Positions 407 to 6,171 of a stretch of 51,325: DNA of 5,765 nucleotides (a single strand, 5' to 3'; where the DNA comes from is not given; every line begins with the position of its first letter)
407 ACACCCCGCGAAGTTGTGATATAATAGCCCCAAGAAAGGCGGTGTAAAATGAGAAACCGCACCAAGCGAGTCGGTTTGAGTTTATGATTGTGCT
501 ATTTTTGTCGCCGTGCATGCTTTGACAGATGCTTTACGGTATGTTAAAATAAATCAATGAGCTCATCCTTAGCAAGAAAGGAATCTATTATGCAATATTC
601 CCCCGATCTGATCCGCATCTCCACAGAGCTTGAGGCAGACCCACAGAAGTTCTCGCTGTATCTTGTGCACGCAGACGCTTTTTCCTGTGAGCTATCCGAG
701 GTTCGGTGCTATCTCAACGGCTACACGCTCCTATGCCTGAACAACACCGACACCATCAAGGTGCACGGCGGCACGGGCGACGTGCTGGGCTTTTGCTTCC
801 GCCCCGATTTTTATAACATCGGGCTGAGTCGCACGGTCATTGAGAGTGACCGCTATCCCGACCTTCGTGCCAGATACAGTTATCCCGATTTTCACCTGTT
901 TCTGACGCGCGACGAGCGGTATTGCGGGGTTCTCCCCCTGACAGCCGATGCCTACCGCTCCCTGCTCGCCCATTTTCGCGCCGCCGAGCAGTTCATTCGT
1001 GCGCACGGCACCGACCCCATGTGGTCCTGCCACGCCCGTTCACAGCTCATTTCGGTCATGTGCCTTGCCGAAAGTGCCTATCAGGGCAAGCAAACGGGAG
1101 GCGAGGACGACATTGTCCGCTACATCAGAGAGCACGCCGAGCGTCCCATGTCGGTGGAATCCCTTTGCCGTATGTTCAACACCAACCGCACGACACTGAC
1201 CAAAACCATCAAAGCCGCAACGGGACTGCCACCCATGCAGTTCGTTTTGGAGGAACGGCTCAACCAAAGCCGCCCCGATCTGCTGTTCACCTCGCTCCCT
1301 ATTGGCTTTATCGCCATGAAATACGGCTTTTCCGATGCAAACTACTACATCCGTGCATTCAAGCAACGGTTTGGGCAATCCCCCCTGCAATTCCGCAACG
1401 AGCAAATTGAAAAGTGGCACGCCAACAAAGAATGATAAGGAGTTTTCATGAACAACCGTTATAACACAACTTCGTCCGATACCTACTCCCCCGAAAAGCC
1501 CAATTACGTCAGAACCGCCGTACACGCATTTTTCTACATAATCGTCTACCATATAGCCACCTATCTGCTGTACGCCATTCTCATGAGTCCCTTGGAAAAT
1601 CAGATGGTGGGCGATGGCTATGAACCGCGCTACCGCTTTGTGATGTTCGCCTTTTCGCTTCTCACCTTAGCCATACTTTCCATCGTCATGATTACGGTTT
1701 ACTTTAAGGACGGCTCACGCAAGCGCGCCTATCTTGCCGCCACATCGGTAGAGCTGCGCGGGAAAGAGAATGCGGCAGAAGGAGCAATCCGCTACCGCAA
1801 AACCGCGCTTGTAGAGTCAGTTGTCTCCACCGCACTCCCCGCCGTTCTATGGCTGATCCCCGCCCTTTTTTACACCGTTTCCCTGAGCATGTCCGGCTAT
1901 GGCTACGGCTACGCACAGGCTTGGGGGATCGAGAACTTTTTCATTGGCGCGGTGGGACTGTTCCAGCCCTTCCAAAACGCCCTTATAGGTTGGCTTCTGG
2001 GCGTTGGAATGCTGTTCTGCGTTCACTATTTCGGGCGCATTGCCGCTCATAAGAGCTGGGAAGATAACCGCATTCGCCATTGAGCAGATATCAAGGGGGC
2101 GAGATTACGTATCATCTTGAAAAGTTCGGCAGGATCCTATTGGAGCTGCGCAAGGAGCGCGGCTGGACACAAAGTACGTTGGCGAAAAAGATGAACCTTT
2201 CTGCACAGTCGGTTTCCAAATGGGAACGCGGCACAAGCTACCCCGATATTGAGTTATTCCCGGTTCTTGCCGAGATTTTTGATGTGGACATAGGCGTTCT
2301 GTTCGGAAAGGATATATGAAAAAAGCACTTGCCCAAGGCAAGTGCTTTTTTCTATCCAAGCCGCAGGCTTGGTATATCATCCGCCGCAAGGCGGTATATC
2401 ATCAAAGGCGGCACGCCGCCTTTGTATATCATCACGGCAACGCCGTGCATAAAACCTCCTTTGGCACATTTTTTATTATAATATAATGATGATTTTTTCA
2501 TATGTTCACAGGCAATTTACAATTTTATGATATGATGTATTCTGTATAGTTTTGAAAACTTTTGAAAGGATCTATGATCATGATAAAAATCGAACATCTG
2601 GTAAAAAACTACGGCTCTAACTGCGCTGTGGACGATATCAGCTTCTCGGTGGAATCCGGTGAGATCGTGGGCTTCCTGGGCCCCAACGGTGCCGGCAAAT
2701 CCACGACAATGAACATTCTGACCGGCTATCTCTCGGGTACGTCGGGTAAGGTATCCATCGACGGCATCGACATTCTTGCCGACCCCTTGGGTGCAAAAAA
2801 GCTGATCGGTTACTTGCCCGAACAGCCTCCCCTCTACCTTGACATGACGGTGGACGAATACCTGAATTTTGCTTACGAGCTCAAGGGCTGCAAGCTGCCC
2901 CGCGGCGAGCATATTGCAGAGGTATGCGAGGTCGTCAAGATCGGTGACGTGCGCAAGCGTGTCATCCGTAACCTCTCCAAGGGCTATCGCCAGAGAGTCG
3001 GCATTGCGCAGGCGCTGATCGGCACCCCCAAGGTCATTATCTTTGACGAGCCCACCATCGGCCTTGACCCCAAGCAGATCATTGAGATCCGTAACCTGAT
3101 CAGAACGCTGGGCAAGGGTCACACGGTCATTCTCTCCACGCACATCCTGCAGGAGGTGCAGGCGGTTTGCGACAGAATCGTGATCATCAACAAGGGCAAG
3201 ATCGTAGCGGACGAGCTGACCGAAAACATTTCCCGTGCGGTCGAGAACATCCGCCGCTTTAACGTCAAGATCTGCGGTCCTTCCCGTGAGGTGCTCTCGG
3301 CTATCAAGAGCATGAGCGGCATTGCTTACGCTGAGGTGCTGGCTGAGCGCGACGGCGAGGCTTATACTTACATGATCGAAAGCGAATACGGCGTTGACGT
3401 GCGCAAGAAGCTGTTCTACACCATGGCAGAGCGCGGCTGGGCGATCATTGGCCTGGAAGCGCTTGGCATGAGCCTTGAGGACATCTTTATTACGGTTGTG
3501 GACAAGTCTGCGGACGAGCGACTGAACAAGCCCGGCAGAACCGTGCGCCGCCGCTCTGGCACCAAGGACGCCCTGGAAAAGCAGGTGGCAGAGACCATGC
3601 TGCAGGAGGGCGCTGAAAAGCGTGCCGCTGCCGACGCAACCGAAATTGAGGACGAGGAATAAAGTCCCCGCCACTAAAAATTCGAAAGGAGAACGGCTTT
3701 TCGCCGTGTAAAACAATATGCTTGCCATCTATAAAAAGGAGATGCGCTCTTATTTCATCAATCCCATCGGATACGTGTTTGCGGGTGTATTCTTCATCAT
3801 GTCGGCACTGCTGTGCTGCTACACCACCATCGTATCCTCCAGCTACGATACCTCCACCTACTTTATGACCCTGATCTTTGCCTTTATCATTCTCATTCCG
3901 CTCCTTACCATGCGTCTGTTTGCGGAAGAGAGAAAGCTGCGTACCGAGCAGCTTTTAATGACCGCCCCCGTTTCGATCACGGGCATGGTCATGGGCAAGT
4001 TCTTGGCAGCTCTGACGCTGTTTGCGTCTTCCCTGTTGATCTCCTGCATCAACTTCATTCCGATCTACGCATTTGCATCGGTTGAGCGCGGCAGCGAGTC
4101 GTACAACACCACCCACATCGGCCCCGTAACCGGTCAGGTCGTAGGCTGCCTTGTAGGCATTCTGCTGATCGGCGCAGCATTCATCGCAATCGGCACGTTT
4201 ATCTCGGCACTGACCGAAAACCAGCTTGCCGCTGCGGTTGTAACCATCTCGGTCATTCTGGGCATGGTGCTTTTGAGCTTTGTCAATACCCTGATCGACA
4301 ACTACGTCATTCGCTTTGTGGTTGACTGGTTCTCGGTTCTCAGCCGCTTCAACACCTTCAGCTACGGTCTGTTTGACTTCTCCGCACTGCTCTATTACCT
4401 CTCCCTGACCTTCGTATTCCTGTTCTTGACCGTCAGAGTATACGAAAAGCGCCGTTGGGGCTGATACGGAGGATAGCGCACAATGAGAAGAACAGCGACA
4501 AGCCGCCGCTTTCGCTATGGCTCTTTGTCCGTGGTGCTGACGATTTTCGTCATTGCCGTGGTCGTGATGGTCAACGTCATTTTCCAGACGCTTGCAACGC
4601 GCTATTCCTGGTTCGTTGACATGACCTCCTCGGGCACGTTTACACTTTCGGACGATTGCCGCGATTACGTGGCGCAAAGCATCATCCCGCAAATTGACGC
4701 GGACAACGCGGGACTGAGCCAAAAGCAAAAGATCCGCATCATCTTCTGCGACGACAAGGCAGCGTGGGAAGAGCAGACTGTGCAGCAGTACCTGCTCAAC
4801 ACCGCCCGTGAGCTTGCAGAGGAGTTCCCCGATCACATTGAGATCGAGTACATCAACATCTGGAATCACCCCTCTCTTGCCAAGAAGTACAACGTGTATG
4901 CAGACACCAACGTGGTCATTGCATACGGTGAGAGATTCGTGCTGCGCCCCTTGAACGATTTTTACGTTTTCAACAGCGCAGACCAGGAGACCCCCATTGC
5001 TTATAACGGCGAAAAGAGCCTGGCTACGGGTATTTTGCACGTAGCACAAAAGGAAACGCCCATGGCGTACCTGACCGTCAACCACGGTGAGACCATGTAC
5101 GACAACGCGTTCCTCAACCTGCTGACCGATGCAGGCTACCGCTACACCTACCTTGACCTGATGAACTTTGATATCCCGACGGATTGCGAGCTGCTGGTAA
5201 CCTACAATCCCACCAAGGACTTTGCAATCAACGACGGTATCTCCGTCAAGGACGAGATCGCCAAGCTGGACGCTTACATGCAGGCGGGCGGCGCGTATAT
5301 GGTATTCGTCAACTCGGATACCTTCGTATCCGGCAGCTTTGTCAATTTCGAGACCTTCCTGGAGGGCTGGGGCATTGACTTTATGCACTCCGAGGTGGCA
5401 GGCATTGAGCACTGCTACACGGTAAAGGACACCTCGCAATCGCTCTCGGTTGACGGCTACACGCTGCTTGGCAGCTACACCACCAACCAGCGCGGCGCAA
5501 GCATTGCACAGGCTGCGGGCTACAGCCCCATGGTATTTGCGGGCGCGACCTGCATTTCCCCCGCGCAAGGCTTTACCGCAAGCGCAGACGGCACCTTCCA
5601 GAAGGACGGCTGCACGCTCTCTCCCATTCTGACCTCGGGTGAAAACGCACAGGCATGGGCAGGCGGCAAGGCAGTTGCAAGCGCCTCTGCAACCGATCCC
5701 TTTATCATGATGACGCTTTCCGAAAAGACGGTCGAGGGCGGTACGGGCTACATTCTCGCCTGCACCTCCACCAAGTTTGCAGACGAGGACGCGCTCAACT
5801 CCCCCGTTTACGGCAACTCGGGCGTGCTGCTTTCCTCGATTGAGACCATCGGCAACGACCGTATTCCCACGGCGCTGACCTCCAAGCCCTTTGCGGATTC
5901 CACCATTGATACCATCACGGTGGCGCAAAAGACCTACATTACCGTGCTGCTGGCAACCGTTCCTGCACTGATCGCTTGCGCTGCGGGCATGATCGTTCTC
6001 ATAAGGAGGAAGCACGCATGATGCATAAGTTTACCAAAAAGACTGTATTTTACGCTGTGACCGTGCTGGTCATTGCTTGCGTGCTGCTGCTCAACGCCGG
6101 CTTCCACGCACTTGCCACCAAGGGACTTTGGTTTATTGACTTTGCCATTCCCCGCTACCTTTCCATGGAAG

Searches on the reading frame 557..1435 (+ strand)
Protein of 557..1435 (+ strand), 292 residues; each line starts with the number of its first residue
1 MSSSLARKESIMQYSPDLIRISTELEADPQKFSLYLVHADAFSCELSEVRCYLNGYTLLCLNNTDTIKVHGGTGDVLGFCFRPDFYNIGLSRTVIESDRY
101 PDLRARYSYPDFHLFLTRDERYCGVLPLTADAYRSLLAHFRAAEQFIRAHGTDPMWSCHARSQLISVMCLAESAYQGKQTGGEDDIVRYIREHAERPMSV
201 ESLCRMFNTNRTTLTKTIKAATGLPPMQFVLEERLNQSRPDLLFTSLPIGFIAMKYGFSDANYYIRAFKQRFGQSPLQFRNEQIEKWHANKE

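Call 44: search_protein_families(library=pfam, max_evalue=0.001, proteins=[window:557-1435:+])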
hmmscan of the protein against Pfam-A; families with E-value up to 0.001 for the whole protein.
window:557-1435:+ (292 aa): 2 families
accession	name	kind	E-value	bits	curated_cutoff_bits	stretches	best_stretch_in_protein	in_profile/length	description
PF12833.13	HTH_18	-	2.1e-18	66.8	33.6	1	203-281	1-79/80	Helix-turn-helix domain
PF00165.29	HTH_AraC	-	3.5e-15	56.2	26.6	1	245-281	7-42/42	Bacterial regulatory helix-turn-helix proteins, AraC family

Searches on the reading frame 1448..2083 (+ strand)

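Call 44: search_protein_families(library=pfam, max_evalue=0.001, proteins=[window:1448-2083:+])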
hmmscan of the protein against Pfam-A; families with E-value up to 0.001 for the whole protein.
window:1448-2083:+ (211 aa): 1 family
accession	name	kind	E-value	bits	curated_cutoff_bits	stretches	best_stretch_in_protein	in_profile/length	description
PF06664.17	WLS-like_TM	-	0.00017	21.4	28.3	1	2-88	130-214/247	Wntless-like, transmembrane domain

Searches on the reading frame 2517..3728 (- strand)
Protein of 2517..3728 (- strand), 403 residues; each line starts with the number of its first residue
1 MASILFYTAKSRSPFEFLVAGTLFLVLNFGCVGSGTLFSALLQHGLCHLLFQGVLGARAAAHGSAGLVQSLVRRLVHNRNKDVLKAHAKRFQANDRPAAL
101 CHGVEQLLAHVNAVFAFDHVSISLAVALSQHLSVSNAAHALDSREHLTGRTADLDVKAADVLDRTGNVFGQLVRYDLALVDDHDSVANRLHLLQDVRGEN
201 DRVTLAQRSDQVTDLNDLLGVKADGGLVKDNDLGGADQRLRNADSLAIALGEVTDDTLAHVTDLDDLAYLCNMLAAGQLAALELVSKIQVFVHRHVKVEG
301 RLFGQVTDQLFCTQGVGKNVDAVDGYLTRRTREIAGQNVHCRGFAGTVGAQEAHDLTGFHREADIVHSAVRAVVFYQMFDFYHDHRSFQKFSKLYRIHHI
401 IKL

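Call 44: search_protein_families(library=pfam, max_evalue=0.001, proteins=[window:2517-3728:-])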
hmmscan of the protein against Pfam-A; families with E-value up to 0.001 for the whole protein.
window:2517-3728:- (403 aa): 0 families

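Call 64: search_protein_families(library=pfam, max_evalue=1, proteins=[window:2517-3728:-])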
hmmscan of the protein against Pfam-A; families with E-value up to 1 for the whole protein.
window:2517-3728:- (403 aa): 1 family
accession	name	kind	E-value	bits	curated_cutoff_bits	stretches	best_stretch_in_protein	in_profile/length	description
PF05344.16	DUF746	-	0.018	15.5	26.9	1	127-166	8-47/64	Domain of Unknown Function (DUF746)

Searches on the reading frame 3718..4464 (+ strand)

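Call 44: search_protein_families(library=pfam, max_evalue=0.001, proteins=[window:3718-4464:+])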
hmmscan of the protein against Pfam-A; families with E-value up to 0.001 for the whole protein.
window:3718-4464:+ (248 aa): 3 families
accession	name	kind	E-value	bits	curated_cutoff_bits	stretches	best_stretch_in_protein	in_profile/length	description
PF12698.13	ABC2_membrane_3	-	1.5e-07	31.3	31.6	1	46-216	161-310/347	ABC-2 family transporter protein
PF12730.13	ABC2_membrane_4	-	1.1e-06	29.2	27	1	26-178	23-174/179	ABC-2 family transporter protein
PF12679.13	ABC2_membrane_2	-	0.00014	21.7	27.2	0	44-245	68-281/283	ABC-2 family transporter protein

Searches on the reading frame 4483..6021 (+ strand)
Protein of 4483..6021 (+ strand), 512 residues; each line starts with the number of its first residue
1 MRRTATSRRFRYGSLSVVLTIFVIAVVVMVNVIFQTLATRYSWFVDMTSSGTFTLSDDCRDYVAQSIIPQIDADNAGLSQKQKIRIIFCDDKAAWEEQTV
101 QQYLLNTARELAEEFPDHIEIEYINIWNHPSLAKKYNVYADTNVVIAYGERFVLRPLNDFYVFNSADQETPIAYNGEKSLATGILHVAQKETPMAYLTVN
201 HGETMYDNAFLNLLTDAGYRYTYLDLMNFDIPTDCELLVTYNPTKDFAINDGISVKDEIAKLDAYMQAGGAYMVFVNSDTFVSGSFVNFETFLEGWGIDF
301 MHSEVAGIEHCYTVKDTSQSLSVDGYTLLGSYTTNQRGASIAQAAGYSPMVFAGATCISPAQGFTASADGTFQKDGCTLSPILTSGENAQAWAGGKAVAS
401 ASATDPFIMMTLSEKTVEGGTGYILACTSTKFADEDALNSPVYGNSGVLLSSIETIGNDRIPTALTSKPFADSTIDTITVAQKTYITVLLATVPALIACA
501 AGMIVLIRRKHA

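Call 44: search_protein_families(library=pfam, max_evalue=0.001, proteins=[window:4483-6021:+])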
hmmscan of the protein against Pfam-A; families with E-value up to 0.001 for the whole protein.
window:4483-6021:+ (512 aa): 1 family
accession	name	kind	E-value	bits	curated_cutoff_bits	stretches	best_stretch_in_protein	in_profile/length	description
PF09822.16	ABC_transp_aux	-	5.9e-10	39.3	34.7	1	198-398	7-203/288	ABC-type uncharacterized transport system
